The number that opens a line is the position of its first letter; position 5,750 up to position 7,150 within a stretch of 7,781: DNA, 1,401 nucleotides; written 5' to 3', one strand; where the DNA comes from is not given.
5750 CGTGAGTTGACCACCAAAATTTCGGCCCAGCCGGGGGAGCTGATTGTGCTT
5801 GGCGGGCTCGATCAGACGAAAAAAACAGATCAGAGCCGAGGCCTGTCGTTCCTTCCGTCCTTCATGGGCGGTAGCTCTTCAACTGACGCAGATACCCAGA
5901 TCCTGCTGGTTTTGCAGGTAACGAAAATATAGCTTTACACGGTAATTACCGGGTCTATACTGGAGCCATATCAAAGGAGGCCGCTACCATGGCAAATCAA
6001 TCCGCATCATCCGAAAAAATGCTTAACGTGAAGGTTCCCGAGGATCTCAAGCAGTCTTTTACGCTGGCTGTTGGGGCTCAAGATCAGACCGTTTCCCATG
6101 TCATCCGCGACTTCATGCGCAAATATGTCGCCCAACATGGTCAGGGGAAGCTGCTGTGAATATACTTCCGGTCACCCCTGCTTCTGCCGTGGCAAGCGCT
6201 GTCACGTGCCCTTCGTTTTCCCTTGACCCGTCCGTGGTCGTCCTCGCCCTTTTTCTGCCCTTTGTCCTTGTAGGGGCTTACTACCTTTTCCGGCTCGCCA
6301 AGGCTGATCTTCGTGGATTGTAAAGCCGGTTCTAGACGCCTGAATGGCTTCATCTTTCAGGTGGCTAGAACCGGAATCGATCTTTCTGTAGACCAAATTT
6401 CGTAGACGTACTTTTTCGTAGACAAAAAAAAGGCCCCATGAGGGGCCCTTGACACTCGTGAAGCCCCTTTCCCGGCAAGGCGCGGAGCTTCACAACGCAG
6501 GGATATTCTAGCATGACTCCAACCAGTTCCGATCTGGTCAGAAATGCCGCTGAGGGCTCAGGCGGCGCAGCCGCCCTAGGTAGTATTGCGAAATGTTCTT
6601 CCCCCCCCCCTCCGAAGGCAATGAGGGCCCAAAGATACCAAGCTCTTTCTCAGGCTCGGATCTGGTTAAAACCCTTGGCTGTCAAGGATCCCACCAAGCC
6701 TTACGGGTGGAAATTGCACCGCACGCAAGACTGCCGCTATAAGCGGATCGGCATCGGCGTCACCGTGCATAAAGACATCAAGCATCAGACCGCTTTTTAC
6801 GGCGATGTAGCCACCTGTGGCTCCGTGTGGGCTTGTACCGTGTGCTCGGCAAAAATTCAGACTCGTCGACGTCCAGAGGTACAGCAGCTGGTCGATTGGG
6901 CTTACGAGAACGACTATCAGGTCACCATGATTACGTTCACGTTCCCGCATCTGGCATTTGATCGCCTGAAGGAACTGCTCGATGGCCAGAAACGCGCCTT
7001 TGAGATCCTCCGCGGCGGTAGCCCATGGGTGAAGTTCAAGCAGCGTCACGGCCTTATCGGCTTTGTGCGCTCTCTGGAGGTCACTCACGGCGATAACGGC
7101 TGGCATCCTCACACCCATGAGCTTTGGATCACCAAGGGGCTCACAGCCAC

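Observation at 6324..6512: Structured intergenic region upstream of rep: hairpin, three GTAGAC iterons, GC hairpin with A8/T8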

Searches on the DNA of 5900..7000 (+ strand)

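Call 7: search_dna_similar(query=window:5900-7000:+, collection=phages, mode=distant)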
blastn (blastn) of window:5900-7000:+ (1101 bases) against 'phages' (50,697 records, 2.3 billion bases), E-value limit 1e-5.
Records with a match: 1; places in all: 2; records where one place covers at least 80% of the query: 0.
Best place of each record, by identity: 60-80% 1.
By first word of the organism name: Pseudomonas 1.
By host as written in the record: Pseudomonas carnis; Pseudomonas lactis 1.
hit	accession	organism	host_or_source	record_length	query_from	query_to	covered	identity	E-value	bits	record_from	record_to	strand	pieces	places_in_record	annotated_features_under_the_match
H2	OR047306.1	Pseudomonas phage PMBT54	Pseudomonas carnis; Pseudomonas lactis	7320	661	1071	37%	73.3%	5e-62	245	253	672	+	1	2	DNA replication protein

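Call 97: build_rna_model(alignment_id=A2, structure=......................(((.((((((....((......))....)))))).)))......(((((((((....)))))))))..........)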
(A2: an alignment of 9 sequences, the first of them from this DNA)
Model R1 built from alignment A2 (9 sequences, 98 columns); structure: as given.
model positions 93; base pairs 20; branch points 1; effective number of sequences 2.18; information 0.615 bits per position. Calibrated on 0.2 Mb of random sequence (short: E-values are rough).
structure used (alignment columns):
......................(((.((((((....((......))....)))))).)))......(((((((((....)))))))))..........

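Call 98: search_with_rna_model(model_id=R1, sources=[window, L001, L002, L004, L005, L007, L008, L011, L012, L013, L014, L015, L016, L017, L018, L019, L020, L021, L022, L023, L024, L025, L026, L027, L028, L029, L030, L031, L032, L033, L034, L035, L036, L037, L038, L094, L095, L096, L097, L098, L099, L100, L101, L102, L103, L104, L105, L106, L107, L108, L109, L110, L111, L112, L113, L114, L115, L116, L117, L118, L120, L121, L122, L123, L124, L125, L126, L127, L128, L129, L130, L131, L132, L133, L134, L139], max_evalue=1)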
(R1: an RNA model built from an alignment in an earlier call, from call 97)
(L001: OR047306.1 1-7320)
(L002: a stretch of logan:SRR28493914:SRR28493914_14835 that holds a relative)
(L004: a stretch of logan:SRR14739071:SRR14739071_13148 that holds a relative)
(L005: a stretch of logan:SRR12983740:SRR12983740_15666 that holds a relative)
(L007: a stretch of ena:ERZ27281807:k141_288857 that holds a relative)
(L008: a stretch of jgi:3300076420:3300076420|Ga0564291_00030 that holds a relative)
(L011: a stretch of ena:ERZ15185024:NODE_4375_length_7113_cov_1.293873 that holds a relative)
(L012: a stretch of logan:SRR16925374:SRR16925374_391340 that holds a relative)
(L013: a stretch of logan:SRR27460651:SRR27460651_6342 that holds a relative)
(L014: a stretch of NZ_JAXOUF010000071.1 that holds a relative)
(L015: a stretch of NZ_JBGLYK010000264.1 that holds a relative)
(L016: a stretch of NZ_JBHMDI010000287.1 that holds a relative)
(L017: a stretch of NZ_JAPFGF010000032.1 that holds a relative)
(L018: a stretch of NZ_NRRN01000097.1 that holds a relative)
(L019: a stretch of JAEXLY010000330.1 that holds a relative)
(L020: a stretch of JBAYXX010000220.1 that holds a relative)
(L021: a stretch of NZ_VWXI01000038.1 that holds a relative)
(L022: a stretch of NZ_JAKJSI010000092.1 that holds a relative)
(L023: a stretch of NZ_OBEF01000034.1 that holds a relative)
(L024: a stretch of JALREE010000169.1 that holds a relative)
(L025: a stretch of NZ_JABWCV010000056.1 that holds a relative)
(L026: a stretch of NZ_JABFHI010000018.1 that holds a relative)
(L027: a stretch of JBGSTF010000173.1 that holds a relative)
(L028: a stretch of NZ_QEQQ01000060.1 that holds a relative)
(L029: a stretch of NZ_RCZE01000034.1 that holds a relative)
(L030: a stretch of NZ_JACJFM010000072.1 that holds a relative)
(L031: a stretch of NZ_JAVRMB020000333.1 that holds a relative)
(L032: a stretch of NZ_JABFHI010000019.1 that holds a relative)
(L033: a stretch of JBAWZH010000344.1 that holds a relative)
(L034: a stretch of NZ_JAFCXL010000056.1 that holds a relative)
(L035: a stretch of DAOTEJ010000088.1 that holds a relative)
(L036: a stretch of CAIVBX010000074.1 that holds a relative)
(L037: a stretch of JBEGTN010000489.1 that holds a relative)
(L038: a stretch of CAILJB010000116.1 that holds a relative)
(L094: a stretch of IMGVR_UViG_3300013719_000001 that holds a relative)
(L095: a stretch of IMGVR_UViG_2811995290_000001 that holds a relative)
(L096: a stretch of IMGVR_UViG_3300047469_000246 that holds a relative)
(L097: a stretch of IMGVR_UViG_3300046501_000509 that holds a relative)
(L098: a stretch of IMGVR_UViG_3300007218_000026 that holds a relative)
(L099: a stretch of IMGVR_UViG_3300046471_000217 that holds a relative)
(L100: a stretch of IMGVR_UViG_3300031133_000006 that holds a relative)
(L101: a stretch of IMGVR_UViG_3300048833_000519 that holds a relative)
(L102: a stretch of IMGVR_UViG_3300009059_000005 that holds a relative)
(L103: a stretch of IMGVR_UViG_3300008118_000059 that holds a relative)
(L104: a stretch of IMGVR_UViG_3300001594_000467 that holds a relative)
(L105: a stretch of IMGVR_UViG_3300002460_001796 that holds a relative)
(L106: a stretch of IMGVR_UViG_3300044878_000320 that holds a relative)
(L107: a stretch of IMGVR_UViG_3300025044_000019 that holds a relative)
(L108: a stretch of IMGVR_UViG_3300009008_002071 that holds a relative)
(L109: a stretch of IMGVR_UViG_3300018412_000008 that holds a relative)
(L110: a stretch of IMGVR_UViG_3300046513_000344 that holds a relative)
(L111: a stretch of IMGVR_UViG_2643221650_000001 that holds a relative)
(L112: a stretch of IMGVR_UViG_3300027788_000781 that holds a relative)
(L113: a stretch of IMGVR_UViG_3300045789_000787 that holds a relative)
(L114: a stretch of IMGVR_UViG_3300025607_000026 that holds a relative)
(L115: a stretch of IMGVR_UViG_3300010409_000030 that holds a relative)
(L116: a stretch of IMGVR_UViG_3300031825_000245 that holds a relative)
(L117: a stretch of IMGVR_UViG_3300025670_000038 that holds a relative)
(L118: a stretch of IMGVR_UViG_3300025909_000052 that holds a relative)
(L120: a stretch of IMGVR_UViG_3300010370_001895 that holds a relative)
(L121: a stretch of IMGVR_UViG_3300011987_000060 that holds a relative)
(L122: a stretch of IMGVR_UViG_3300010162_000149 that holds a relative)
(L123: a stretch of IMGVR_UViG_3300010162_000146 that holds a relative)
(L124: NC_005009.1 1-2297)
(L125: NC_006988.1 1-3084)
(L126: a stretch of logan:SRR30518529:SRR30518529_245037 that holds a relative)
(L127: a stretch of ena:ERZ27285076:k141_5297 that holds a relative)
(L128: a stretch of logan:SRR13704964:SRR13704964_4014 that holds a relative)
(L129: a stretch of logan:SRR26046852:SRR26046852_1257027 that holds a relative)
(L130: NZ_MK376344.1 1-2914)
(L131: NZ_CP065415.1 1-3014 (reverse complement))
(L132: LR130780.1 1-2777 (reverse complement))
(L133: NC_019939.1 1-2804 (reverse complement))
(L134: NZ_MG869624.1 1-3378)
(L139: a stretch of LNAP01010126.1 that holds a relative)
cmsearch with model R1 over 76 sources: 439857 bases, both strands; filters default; matches with E-value up to 1: 36.
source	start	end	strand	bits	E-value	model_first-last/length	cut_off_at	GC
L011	2427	2518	-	99.3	3e-25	1-93/93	no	0.54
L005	1252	1343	-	98.4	5.5e-25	1-93/93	no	0.54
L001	117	208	-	98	7e-25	1-93/93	no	0.51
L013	567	658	-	95.3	4.2e-24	1-93/93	no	0.52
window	6421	6515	-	94.4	7.3e-24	1-93/93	no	0.57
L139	1229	1323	-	94.4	7.3e-24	1-93/93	no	0.57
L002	5137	5231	-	92.4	2.8e-23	1-93/93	no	0.56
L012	5198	5291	-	83.6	8.2e-21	1-93/93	no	0.56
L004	2729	2824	-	80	9e-20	1-93/93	no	0.49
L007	199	294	-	80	9e-20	1-93/93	no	0.49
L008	97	184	-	74.5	3.1e-18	1-93/93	no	0.56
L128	3530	3619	-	67.6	2.9e-16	1-93/93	no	0.48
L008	7333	7363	-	26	0.00017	63-93/93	5'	0.58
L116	2644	2737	+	23.6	0.00085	1-93/93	no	0.53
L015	4538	4611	+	20.6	0.006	1-93/93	no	0.62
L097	4357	4445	-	19.7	0.011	1-93/93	no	0.55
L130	27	113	-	19.6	0.012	1-93/93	no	0.55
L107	3038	3128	-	18.7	0.021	1-93/93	no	0.57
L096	4327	4420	+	17.9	0.036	1-93/93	no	0.5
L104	3496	3549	+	17.7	0.041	1-93/93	no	0.35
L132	508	592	-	17.6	0.043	1-93/93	no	0.52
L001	2573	2645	+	16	0.12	1-93/93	no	0.55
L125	1681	1766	-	15.9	0.13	1-93/93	no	0.55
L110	8027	8088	+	14.4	0.35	1-93/93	no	0.47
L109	3299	3390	+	14.3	0.36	1-93/93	no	0.6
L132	514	551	+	14.2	0.38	22-59/93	no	0.55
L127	3703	3759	+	14.2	0.39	1-93/93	no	0.51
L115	1031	1123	+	14.1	0.43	1-93/93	no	0.51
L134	920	954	-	13.9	0.47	23-58/93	no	0.57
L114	6602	6682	+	13.7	0.53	1-93/93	no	0.36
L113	1440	1508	+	13.6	0.59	1-93/93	no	0.36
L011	4811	4909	+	13.3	0.68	1-93/93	no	0.43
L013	3024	3096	+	13.3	0.69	1-93/93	no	0.56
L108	264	350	-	13.3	0.72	1-93/93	no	0.56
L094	4576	4632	+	12.9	0.89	1-93/93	no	0.53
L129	6910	6966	+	12.9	0.89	1-93/93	no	0.53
